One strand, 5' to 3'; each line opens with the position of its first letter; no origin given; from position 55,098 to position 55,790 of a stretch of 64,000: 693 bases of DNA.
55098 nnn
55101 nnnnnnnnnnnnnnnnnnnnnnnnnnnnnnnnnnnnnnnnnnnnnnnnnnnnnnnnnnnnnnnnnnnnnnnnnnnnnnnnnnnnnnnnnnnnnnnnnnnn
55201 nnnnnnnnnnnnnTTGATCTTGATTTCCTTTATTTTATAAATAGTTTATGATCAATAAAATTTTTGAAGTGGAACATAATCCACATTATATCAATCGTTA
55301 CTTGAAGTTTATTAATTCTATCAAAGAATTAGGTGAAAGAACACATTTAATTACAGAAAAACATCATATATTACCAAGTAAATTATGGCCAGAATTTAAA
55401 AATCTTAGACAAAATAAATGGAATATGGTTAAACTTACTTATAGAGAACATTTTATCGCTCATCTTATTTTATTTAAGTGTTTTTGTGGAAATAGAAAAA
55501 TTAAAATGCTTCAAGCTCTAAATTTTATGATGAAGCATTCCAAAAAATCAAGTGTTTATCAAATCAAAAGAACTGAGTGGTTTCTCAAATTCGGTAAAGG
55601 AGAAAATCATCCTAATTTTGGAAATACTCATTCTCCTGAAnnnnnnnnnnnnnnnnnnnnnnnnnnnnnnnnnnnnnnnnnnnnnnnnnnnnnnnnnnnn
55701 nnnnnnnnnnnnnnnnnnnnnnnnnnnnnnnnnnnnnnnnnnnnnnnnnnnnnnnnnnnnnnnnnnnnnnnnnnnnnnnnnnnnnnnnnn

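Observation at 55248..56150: HNH/NUMOD3 homing endonuclease inserted between gp43 and gp62 on the opposite strand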

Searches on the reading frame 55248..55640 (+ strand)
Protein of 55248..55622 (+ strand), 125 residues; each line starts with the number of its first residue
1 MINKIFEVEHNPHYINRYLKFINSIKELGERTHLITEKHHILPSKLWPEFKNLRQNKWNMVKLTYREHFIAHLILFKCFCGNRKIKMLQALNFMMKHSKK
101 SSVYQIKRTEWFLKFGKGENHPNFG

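Call 6: search_protein_families(library=pfam, proteins=[window:55248-55622:+], max_evalue=10)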
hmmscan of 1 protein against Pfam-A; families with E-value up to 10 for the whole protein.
seq(125 aa): 1 family
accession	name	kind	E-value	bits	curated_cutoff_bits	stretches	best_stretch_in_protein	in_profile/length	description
PF15634.11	Tox-ART-HYE1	-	0.14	11.9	25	1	31-101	83-144/282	HYE1 signature containing ADP-ribosyltransferase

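Call 26: search_protein_families(library=pfam, alignment_id=A1, max_evalue=0.1)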
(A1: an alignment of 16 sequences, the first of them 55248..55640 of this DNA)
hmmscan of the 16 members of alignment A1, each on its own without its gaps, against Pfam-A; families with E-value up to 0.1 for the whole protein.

A. member 1, window:55248-55640:+ (131 aa): 1 family
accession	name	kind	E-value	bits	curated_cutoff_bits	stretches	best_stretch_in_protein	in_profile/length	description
PF07460.16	NUMOD3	-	0.00018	21.8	20.4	1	117-131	17-31/37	NUMOD3 motif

B. families by the number of members that match (of 16 scanned): 20 families
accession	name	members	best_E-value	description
PF07460.16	NUMOD3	16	2.6e-55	NUMOD3 motif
PF01844.29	HNH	7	2.8e-05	HNH endonuclease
PF14279.12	HNH_5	3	0.00026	HNH endonuclease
PF13395.12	HNH_4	3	0.0025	HNH endonuclease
PF22083.2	I-HmuI_NUMOD-like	2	4.4e-05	DNA endonuclease I-HmuI-like, NUMOD-like domain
PF07453.19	NUMOD1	2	0.00046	NUMOD1 domain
PF08906.16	T6SS_Tdi1_C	2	0.049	T6SS immunity protein Tdi1, C-terminal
PF00376.29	MerR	2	0.077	MerR family regulatory protein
PF13518.12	HTH_28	1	0.0033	Helix-turn-helix domain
PF22637.2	CBM_4_9_1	1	0.009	BppA domain 1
PF12728.13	HTH_17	1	0.017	Helix-turn-helix domain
PF12080.14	GldM_4th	1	0.022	GldM C-terminal domain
PF21429.2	Gp44_C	1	0.022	Sliding-clamp-loader large subunit, C-terminal domain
PF08089.16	Toxin_20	1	0.025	Huwentoxin-II family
PF13384.12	HTH_23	1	0.05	Homeodomain-like domain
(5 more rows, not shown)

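Call 36: predict_structure(alignment_id=A1)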
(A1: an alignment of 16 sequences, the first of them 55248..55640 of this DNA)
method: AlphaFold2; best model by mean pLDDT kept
length: 131 residues; sequences in the alignment: 16
mean_pLDDT: 82.4   pTM: 0.68
mean pLDDT of the five models: 82.4, 82.4, 81.9, 81.4, 80.5
residues with pLDDT >= 90: 63; 70-90: 39; 50-70: 27; < 50: 2
segments of 3 or more residues with pLDDT < 50: none
pLDDT, mean of each block of 10 residues (from residue 1): 91 96 90 81 91 89 90 95 92 72 58 68 63 46
secondary structure, 60 per line:
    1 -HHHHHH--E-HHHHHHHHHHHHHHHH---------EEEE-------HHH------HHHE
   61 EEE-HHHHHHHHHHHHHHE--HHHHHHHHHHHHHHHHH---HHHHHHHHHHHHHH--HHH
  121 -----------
elements in order: H2-7 H12-27 E37-40 E60-63 H65-78 H82-98 H102-115

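Call 43: fold_search(model_id=the predicted structure, library=pdb)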
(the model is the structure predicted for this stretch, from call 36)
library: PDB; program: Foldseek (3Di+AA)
matches with E <= 10: 16; with E <= 0.001: 0
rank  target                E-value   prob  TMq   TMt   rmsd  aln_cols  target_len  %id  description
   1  2dl1_MODEL_1_A        2.6e+00  0.05  0.22  0.24  13.0       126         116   10  Solution structure of the MIT domain from human Spartin (released 2006-10-14)
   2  8tom_L                3.5e+00  0.02  0.19  0.06  15.0       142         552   16  Escherichia coli RNA polymerase closed complex intermediate at the lambda PR promoter (released 2024-07-03)
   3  6zff_B                5.2e+00  0.02  0.16  0.16  19.9       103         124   11  Pyrococcus furiosus Rad50 coiled coils in rod configuration (released 2020-07-08)
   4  7ri5_D                5.8e+00  0.09  0.26  0.17  11.9        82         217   12  Structure of a BAM in MSP1E3D1 nanodiscs at 4 Angstrom resolution (released 2021-12-22)
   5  4niq_A                6.2e+00  0.08  0.29  0.43  10.3       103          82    3  Crystal Structure of Vps4 MIT-Vfa1 MIM2 (released 2014-03-05)
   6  5s8c                  6.6e+00  0.02  0.23  0.24  15.5       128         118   12  XChem group deposition -- Crystal Structure of the second bromodomain of pleckstrin homology domain interacting protein  (released 2021-01-13)
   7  2yhc                  7.0e+00  0.06  0.24  0.16  12.1        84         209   12  Structure of BamD from E. coli (released 2011-06-01)
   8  7fus                  7.5e+00  0.03  0.26  0.27  12.4       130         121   11  PanDDA analysis group deposition -- PHIP in complex with Z44602363 (released 2023-03-29)
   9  5lxf_A                7.5e+00  0.02  0.18  0.17  12.8        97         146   12  Crystal structure of the human Macrophage Colony Stimulating Factor M- CSF_C31S variant (released 2017-07-12)
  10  5mto_A                8.0e+00  0.04  0.27  0.32  17.2       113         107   12  N-terminal domain of the human tumor suppressor ING5 C19S mutant (released 2018-02-28)
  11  2r0v_A                8.5e+00  0.02  0.23  0.12  16.2       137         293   11  Structure of the Rsc4 tandem bromodomain acetylated at K25 (released 2007-10-30)
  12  5msj_C                9.0e+00  0.02  0.24  0.17  18.3       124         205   12  Mouse PA28alpha (released 2017-09-13)
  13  7pnt_G                9.0e+00  0.02  0.19  0.08  11.7        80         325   10  Assembly intermediate of mouse mitochondrial ribosome small subunit without mS37 in complex with RbfA and Tfb1m (released 2022-06-15)
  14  6wgs                  9.0e+00  0.01  0.18  0.14  13.7        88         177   12  Mycobacterium tuberculosis pduO-type ATP:cobalamin adenosyltransferase bound to adenosylcobalamin (released 2021-01-20)
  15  7ri4_D                9.6e+00  0.06  0.26  0.17  12.1        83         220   12  Structure of a BAM/EspP(beta9-12) hybrid-barrel intermediate (released 2021-12-22)
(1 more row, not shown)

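Call 68: fold_search(model_id=the predicted structure, library=viral)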
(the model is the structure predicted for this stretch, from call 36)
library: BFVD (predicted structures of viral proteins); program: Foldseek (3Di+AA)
matches with E <= 10: 149; with E <= 0.001: 46
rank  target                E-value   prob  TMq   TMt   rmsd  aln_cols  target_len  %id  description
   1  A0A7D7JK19            1.0e-08  1.00  0.66  0.31  13.0       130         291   40  (no name in the UniProt tables at hand)
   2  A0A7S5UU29            1.5e-07  1.00  0.67  0.37   9.9       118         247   30  (no name in the UniProt tables at hand)
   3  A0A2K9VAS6            4.3e-07  1.00  0.59  0.29  14.4       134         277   28  Nuclease associated modular domain-containing protein [Klebsiella phage vB_KpnM_KpS110]
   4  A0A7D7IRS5            1.9e-06  1.00  0.62  0.32  10.8       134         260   30  (no name in the UniProt tables at hand)
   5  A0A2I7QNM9            2.6e-06  1.00  0.56  0.29  15.0       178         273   23  (no name in the UniProt tables at hand)
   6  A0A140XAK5            3.2e-06  1.00  0.62  0.38  18.0       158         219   23  NUMOD3 motif family protein (Fragment) [Dickeya phage phiDP10.3]
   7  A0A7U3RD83            4.3e-06  1.00  0.58  0.33  14.7       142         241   30  (no name in the UniProt tables at hand)
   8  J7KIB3                4.3e-06  1.00  0.56  0.25  13.1       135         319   24  Putative homing endonuclease, HNH family [Aeromonas phage Aes508]
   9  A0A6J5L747            4.6e-06  1.00  0.52  0.26  14.8       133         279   34  HNHc domain containing protein [uncultured Caudovirales phage]
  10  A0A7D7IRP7            7.6e-06  1.00  0.58  0.32  11.9       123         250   33  (no name in the UniProt tables at hand)
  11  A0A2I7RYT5            1.5e-05  1.00  0.61  0.60  13.3       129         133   23  (no name in the UniProt tables at hand)
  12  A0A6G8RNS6            1.8e-05  1.00  0.61  0.23  16.1       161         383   24  Homing endonuclease [Salmonella phage barely]
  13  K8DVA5                2.8e-05  1.00  0.50  0.34  14.4       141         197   27  Nuclease associated modular domain-containing protein [Pseudotevenvirus RB43]
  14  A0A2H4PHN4            3.0e-05  1.00  0.48  0.21  12.8       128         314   23  Homing endonuclease [Dickeya phage PP35]
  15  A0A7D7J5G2            4.1e-05  1.00  0.65  0.28   9.2       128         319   25  (no name in the UniProt tables at hand)
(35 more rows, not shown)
